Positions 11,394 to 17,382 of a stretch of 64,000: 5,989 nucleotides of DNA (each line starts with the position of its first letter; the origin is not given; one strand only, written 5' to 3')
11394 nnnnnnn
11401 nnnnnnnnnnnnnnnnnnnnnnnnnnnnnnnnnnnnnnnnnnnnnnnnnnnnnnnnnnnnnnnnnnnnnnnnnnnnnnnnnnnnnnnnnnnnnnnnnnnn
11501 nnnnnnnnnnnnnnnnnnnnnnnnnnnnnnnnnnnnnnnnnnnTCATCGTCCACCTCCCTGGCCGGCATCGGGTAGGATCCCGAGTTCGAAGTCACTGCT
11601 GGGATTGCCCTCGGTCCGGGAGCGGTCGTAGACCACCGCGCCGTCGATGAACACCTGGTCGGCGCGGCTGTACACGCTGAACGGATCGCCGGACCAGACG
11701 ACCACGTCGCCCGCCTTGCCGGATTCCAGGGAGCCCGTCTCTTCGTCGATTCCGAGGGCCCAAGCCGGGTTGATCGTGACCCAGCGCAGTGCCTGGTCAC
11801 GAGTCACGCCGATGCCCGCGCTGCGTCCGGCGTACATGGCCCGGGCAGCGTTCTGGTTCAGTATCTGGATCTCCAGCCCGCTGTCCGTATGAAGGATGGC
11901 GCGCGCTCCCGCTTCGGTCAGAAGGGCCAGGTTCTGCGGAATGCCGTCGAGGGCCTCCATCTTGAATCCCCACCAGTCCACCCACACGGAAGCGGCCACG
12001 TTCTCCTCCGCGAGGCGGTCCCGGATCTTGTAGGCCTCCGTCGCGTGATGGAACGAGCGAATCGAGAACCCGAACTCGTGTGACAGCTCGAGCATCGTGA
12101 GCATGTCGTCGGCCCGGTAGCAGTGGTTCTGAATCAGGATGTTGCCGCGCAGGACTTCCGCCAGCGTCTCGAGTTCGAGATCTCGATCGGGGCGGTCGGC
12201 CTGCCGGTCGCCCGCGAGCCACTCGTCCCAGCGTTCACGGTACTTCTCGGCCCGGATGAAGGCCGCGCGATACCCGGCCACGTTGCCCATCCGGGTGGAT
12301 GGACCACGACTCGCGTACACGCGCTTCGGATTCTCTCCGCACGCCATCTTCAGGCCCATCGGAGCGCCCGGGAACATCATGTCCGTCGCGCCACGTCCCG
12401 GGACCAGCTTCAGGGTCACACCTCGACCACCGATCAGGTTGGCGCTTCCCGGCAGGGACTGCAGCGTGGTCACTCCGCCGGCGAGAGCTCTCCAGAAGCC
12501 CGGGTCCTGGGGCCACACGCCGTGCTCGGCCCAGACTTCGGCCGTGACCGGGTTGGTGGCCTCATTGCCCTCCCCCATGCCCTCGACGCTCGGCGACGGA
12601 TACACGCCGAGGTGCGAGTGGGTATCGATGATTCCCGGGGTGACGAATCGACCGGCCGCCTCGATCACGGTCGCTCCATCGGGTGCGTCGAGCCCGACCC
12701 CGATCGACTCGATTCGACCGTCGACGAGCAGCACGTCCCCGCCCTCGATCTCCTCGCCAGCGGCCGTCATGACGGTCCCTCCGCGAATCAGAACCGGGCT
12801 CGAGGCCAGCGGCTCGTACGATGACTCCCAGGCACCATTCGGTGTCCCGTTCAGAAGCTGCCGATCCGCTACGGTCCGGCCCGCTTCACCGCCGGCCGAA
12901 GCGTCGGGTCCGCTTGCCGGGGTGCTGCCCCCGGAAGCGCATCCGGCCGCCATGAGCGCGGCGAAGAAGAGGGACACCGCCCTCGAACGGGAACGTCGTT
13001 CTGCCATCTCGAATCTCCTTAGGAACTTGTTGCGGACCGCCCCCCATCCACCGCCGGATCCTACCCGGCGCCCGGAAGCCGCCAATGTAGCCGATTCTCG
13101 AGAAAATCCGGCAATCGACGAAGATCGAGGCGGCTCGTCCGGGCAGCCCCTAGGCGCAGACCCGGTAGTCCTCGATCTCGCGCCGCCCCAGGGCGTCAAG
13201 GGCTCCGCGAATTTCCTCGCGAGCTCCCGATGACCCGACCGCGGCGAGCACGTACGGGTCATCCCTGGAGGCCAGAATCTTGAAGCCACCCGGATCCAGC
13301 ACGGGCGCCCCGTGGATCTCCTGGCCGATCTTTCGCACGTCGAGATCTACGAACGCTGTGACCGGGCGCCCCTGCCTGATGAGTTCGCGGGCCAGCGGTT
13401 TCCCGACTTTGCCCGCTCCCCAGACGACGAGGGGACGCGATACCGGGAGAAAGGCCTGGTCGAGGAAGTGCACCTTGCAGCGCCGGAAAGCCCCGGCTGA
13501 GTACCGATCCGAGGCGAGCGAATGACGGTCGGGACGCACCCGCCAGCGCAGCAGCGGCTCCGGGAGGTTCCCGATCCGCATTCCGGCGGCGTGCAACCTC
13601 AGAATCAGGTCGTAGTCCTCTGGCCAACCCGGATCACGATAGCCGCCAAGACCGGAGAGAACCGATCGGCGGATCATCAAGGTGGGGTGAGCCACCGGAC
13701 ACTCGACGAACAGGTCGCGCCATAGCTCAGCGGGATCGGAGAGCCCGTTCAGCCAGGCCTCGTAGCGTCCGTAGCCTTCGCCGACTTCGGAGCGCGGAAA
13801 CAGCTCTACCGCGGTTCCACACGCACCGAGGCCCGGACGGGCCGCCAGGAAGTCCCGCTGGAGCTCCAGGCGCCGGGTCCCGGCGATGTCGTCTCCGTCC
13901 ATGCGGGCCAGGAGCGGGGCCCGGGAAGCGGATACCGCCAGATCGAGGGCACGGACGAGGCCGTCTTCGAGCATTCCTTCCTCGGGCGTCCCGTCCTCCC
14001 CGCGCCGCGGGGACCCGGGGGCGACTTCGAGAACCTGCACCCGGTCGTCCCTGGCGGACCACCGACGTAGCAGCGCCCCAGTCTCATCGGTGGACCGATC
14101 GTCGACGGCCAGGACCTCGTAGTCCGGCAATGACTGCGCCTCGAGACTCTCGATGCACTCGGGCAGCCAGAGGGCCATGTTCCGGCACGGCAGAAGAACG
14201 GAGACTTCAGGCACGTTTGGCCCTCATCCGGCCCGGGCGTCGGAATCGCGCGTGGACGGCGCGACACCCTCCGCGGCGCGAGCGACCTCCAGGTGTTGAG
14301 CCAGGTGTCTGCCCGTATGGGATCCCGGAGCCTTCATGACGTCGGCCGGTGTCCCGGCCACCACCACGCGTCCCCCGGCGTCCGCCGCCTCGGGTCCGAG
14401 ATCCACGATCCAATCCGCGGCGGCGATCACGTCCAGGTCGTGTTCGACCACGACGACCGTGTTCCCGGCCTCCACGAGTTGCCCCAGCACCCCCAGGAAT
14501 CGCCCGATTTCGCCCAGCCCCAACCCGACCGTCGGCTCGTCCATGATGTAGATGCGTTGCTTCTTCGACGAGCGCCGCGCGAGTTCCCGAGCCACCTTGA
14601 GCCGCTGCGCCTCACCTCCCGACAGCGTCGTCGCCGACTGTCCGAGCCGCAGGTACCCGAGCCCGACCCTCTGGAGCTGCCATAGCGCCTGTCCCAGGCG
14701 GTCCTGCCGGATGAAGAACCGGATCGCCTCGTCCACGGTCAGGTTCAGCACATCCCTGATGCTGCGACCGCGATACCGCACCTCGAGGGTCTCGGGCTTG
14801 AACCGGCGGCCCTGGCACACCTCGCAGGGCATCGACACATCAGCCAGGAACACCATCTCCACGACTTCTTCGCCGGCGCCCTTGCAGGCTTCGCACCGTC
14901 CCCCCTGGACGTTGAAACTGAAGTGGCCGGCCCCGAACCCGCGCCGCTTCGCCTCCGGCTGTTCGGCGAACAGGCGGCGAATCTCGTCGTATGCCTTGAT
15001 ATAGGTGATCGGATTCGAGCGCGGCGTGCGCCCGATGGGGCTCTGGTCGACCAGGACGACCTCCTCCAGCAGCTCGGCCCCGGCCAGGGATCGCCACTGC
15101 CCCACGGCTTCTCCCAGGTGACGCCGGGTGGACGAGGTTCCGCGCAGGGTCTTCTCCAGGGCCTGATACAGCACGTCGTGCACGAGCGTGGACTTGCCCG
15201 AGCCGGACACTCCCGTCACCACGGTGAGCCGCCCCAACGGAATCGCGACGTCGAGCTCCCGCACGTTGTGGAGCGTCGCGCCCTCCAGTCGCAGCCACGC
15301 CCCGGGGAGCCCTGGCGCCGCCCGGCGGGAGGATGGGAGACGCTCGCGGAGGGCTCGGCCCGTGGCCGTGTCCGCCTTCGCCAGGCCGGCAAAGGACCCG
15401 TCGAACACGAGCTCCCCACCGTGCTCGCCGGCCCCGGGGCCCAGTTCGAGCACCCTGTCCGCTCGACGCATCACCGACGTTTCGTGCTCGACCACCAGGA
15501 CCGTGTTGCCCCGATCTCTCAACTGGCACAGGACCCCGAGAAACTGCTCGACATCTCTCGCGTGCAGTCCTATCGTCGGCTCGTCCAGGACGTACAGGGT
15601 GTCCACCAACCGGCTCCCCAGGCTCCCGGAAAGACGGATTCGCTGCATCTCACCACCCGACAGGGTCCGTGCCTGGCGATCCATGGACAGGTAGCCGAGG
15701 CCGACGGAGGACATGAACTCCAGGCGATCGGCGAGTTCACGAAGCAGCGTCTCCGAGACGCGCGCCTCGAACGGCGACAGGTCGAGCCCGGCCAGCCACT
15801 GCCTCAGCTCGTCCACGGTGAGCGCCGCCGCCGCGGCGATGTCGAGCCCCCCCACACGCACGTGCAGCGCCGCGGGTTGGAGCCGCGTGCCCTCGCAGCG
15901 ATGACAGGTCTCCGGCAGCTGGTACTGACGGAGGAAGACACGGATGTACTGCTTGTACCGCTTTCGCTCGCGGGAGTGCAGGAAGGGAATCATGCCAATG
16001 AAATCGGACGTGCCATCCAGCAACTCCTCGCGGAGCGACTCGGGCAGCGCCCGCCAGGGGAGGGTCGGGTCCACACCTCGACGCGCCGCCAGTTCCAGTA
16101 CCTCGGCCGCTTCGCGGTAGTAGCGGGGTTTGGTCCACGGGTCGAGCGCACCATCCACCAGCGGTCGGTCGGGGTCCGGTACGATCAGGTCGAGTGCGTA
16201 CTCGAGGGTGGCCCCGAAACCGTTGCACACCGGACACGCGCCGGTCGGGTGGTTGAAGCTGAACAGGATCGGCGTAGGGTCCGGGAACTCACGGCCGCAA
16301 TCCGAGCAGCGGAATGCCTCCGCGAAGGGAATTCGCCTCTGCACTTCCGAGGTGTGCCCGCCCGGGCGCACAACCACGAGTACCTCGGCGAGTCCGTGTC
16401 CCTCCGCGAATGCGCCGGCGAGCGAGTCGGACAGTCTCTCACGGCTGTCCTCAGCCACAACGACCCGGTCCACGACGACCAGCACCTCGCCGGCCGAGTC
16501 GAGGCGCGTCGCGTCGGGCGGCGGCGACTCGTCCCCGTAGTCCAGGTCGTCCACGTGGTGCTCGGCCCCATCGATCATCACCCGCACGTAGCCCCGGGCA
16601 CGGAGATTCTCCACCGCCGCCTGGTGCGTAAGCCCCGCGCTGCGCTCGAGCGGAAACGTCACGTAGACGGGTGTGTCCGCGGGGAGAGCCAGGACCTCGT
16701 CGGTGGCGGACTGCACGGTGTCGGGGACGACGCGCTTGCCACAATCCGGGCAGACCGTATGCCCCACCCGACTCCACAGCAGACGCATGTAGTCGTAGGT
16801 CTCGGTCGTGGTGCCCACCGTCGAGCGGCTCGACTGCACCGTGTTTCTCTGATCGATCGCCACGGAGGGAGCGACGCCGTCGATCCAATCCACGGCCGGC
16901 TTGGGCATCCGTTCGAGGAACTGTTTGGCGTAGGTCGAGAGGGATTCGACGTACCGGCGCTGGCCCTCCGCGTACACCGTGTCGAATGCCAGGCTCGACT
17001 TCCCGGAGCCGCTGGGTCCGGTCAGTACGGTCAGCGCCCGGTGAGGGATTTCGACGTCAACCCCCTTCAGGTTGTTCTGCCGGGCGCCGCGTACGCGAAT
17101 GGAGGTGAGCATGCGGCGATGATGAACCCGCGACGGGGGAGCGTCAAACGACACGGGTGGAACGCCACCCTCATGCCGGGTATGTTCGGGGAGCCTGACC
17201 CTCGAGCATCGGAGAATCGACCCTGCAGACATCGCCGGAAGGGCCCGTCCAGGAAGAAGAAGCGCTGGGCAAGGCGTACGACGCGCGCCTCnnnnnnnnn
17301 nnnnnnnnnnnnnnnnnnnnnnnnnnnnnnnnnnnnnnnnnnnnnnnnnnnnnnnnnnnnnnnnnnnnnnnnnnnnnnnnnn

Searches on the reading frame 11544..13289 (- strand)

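Call 50: search_protein_families(library=pfam, proteins=[window:11544-13289:-], max_evalue=0.00001)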
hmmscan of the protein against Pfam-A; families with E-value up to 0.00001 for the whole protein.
window:11544-13289:- (581 aa): 2 families
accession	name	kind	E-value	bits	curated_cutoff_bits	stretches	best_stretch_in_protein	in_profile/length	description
PF07969.17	Amidohydro_3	-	2.9e-18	67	29.7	1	423-554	321-472/472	Amidohydrolase family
PF01979.26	Amidohydro_1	-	2.4e-15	57.1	25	1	455-551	237-343/345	Amidohydrolase family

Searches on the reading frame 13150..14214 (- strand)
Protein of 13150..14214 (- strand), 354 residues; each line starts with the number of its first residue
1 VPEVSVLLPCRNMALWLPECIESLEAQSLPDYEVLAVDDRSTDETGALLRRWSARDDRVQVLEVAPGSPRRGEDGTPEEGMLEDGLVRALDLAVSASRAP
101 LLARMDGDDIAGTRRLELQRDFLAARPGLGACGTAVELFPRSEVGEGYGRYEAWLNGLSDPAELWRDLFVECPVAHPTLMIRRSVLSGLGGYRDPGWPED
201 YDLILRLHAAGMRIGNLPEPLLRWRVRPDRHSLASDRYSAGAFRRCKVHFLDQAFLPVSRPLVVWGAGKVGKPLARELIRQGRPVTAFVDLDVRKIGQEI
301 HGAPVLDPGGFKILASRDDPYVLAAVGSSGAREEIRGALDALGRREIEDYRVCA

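Call 50: search_protein_families(library=pfam, proteins=[window:13150-14214:-], max_evalue=0.00001)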
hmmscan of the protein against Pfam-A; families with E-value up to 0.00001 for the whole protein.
window:13150-14214:- (354 aa): 2 families
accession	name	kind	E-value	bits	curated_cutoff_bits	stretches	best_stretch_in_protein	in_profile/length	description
PF00535.33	Glycos_transf_2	-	1.9e-16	60.9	23.3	1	5-62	1-58/168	Glycosyl transferase family 2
PF13641.12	Glyco_tranf_2_3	-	4.7e-06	27.2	27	1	2-223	1-210/230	Glycosyltransferase like family 2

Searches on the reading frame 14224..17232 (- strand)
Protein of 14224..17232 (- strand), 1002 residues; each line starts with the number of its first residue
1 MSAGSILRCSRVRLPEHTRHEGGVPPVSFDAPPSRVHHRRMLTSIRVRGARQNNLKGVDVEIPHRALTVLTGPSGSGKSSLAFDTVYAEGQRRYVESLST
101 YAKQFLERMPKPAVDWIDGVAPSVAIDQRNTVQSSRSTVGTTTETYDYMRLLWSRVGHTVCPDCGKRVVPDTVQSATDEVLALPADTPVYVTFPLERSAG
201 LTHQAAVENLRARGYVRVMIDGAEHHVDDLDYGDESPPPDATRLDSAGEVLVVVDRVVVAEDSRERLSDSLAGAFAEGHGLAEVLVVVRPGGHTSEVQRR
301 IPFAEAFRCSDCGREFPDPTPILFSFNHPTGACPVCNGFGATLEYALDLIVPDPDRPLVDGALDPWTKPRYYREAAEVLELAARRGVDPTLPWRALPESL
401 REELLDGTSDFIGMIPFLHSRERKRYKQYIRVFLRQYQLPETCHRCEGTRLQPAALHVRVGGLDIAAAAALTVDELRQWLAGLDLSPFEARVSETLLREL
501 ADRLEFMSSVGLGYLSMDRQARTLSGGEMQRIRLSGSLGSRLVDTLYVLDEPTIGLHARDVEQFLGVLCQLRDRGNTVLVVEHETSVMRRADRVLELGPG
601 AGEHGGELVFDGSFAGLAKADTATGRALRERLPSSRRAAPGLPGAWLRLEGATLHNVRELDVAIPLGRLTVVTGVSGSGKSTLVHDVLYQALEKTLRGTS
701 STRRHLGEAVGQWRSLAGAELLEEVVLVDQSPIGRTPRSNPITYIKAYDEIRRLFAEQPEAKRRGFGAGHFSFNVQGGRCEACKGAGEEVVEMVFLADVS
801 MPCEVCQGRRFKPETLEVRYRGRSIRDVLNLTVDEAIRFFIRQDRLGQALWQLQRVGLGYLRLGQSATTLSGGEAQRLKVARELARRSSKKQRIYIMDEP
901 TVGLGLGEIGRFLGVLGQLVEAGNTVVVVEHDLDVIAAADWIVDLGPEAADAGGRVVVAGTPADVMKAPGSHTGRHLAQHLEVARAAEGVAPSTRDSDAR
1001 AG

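Call 50: search_protein_families(library=pfam, proteins=[window:14224-17232:-], max_evalue=0.00001)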
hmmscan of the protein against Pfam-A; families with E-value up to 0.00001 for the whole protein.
window:14224-17232:- (1002 aa): 10 families
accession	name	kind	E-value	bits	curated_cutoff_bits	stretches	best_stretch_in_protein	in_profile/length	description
PF00005.33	ABC_tran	-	6.2e-21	75.9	25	1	830-901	73-136/137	ABC transporter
PF17760.6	UvrA_inter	-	2.7e-16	59.8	23.3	1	172-285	2-106/109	UvrA interaction domain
PF17755.6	UvrA_DNA-bind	-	1.3e-11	45.2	23.2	1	348-427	3-82/110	UvrA DNA-binding domain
PF02463.25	SMC_N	-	8.5e-11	42.1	40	0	42-82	2-41/220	RecF/RecN/SMC N terminal domain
PF13191.12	AAA_16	-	6.2e-09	37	32.6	0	662-699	19-59/167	AAA ATPase domain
PF13555.12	AAA_29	-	7.3e-09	35.7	27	0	57-81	14-38/61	P-loop containing region of AAA domain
PF13304.12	AAA_21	-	3.7e-08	34.2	27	0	529-581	242-296/304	AAA domain, putative AbiEii toxin, Type IV TA system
PF20703.3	nSTAND1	-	7.2e-07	29.6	27.1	0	668-701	34-67/379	Novel STAND NTPase 1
PF13481.12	AAA_25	-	1.8e-06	28.2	27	0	664-692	30-58/195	AAA domain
PF03193.22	RsgA_GTPase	-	7.6e-06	26.3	30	0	653-691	93-130/174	RsgA GTPase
